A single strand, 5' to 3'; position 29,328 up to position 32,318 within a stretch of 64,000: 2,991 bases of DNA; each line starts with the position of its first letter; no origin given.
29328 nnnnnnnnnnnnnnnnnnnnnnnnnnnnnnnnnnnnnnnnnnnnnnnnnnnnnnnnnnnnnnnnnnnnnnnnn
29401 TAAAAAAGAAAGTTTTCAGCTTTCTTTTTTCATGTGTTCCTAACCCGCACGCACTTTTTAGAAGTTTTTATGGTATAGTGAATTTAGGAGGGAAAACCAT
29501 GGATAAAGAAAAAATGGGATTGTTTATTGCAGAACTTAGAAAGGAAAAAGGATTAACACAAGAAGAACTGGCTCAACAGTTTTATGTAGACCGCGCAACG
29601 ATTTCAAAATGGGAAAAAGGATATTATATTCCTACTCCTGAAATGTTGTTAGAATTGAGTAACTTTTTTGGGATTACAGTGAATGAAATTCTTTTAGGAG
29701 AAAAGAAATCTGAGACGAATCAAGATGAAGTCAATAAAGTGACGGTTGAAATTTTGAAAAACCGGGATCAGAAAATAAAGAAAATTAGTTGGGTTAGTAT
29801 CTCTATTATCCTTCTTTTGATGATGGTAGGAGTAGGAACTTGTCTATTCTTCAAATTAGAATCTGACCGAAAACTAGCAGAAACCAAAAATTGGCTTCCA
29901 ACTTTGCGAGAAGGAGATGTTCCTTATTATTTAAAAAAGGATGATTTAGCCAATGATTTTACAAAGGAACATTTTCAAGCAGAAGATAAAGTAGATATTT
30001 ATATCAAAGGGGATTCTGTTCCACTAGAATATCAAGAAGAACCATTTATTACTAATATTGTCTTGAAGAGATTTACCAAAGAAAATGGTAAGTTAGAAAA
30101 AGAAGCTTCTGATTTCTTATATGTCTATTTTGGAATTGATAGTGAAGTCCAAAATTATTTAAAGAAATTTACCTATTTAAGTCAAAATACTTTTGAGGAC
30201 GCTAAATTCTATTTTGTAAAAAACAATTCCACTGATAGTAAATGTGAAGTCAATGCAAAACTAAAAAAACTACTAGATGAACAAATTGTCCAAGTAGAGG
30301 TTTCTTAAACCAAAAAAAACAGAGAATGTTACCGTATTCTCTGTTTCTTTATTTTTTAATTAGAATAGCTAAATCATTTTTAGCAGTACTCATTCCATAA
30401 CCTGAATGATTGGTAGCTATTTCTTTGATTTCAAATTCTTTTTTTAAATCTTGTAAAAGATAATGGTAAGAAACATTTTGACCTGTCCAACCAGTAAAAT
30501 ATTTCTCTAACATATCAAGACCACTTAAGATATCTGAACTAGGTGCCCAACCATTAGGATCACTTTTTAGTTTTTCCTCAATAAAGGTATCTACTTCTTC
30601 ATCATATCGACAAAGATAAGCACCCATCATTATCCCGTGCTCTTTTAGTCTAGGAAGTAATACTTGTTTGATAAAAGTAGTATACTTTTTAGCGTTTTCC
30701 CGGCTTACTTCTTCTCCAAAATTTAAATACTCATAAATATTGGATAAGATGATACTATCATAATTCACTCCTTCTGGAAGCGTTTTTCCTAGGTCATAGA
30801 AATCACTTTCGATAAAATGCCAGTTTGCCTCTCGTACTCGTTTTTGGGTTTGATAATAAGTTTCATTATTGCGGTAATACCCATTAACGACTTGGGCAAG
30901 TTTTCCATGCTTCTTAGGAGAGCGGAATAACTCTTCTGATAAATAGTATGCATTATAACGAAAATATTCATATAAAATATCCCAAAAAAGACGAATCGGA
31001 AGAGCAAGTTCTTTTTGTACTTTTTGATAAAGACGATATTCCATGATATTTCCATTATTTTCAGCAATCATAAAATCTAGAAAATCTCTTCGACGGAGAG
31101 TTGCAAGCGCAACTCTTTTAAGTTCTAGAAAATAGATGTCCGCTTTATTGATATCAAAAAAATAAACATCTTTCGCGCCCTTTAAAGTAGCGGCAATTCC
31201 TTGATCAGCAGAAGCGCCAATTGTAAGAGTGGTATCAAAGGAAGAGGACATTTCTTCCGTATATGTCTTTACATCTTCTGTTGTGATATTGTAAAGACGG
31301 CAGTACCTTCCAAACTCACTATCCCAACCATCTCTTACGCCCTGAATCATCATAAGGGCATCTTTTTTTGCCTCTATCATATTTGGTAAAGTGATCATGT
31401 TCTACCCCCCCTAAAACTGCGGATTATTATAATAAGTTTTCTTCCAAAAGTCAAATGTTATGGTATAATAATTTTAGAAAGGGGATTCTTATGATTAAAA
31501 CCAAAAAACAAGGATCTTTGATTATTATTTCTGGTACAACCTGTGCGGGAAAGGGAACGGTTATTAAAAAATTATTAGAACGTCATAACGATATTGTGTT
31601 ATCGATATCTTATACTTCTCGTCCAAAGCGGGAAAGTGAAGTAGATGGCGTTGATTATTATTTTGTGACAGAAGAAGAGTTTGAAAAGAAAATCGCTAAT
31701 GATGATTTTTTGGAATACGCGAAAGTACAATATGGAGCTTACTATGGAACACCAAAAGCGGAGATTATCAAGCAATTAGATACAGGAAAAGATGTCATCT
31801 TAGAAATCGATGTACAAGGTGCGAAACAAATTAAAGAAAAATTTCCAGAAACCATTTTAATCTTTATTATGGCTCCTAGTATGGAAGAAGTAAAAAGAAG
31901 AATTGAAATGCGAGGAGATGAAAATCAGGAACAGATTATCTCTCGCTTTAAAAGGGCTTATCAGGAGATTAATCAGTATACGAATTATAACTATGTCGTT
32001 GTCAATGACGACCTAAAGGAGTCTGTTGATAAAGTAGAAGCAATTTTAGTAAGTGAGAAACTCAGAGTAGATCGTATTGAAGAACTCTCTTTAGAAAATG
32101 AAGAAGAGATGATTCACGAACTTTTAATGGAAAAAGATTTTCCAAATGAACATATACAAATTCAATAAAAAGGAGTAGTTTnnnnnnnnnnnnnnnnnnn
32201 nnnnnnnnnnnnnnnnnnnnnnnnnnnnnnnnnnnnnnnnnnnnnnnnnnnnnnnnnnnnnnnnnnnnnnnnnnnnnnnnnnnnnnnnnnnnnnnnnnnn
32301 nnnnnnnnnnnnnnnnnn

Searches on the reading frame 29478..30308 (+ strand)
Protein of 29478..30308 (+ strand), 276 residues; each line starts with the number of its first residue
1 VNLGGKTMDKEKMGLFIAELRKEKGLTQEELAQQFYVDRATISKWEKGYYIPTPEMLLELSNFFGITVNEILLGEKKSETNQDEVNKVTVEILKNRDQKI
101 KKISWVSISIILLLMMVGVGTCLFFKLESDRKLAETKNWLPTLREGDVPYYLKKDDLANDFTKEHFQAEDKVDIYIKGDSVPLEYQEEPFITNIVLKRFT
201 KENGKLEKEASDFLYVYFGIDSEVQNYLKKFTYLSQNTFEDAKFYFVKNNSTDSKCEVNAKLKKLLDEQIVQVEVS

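Call 65: search_protein_families(library=pfam, max_evalue=0.00001, proteins=[window:29478-30308:+])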
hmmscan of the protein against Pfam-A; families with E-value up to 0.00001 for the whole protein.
window:29478-30308:+ (276 aa): 3 families
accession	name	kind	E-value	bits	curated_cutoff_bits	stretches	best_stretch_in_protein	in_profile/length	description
PF01381.28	HTH_3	-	1.8e-17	63.5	23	1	17-70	1-54/55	Helix-turn-helix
PF12844.13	HTH_19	-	4.8e-13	49.2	30.2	1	16-75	3-62/64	Helix-turn-helix domain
PF13560.12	HTH_31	-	4.3e-09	37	27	1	13-70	2-60/64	Helix-turn-helix domain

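Call 86: search_protein_families(library=padloc, max_evalue=0.001, proteins=[window:29478-30308:+])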
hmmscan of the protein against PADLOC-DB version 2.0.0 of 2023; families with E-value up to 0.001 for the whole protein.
window:29478-30308:+ (276 aa): 14 families
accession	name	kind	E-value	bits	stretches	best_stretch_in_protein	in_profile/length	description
PDLC03951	RmrA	-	3.9e-10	37.3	1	18-106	14-102/400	-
PDLC02926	HTH_VI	-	6.3e-10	37.2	1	16-92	5-80/92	-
PDLC03954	RmrA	-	3.9e-08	30.6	1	19-106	17-105/380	-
PDLC03947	RmrA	-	8.2e-08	29.5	1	17-112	16-111/383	-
PDLC03952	RmrA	-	6.4e-06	23.2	1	17-66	27-76/395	-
PDLC03949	RmrA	-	1.4e-05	22.2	1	21-82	11-71/363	-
PDLC03948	RmrA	-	1.5e-05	22.1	1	18-75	14-71/397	-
PDLC04142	capH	-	1.8e-05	23.7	1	17-79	11-72/103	capH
PDLC03945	RmrA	-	2.1e-05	21.9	1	15-101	5-86/394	-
PDLC03956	RmrA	-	4.1e-05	20.8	1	19-106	15-102/399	-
PDLC04760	PDC-M64C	-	5.1e-05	21.6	1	17-67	31-81/93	-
PDLC03668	Control_protein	-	7.1e-05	21.3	1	12-47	8-43/79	control protein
PDLC03944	RmrA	-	9.6e-05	19.6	1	21-65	15-59/384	-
PDLC03955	RmrA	-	0.00049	17.4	1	19-74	27-82/371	-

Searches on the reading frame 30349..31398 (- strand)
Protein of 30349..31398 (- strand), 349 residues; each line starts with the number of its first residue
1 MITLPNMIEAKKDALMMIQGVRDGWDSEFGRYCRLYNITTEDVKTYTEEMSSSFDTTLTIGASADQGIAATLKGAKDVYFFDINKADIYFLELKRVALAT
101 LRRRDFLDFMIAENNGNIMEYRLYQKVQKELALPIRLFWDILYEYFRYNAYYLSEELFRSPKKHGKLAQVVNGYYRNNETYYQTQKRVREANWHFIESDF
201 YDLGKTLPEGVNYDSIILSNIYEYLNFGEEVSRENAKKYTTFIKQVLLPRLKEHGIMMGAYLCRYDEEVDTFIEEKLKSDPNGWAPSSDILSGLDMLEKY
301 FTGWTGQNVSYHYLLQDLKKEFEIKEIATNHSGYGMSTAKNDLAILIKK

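Call 65: search_protein_families(library=pfam, max_evalue=0.00001, proteins=[window:30349-31398:-])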
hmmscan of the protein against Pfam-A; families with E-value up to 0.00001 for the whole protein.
window:30349-31398:- (349 aa): 1 family
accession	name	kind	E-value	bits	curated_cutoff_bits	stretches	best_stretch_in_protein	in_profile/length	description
PF11899.13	DUF3419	-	3.5e-09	36.7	28.2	1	35-148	11-125/385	Protein of unknown function (DUF3419)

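Call 86: search_protein_families(library=padloc, max_evalue=0.001, proteins=[window:30349-31398:-])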
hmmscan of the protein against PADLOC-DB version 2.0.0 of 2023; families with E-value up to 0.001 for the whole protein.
window:30349-31398:- (349 aa): 0 families

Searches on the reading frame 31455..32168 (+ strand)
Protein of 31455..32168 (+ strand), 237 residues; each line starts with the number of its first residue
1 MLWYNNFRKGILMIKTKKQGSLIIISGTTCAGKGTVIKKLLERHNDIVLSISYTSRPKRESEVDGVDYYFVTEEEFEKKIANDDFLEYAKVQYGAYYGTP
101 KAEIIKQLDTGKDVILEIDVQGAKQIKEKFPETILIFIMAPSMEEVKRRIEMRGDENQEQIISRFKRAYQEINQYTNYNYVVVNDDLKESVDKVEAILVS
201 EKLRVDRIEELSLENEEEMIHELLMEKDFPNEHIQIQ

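Call 65: search_protein_families(library=pfam, max_evalue=0.00001, proteins=[window:31455-32168:+])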
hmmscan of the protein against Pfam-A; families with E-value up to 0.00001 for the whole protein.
window:31455-32168:+ (237 aa): 2 families
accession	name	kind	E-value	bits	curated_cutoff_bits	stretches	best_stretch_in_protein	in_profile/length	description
PF00625.27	Guanylate_kin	-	6.3e-50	169.8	25.2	1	21-199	3-180/182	Guanylate kinase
PF13238.12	AAA_18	-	5.8e-06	27.2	29.4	0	23-160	1-118/128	AAA domain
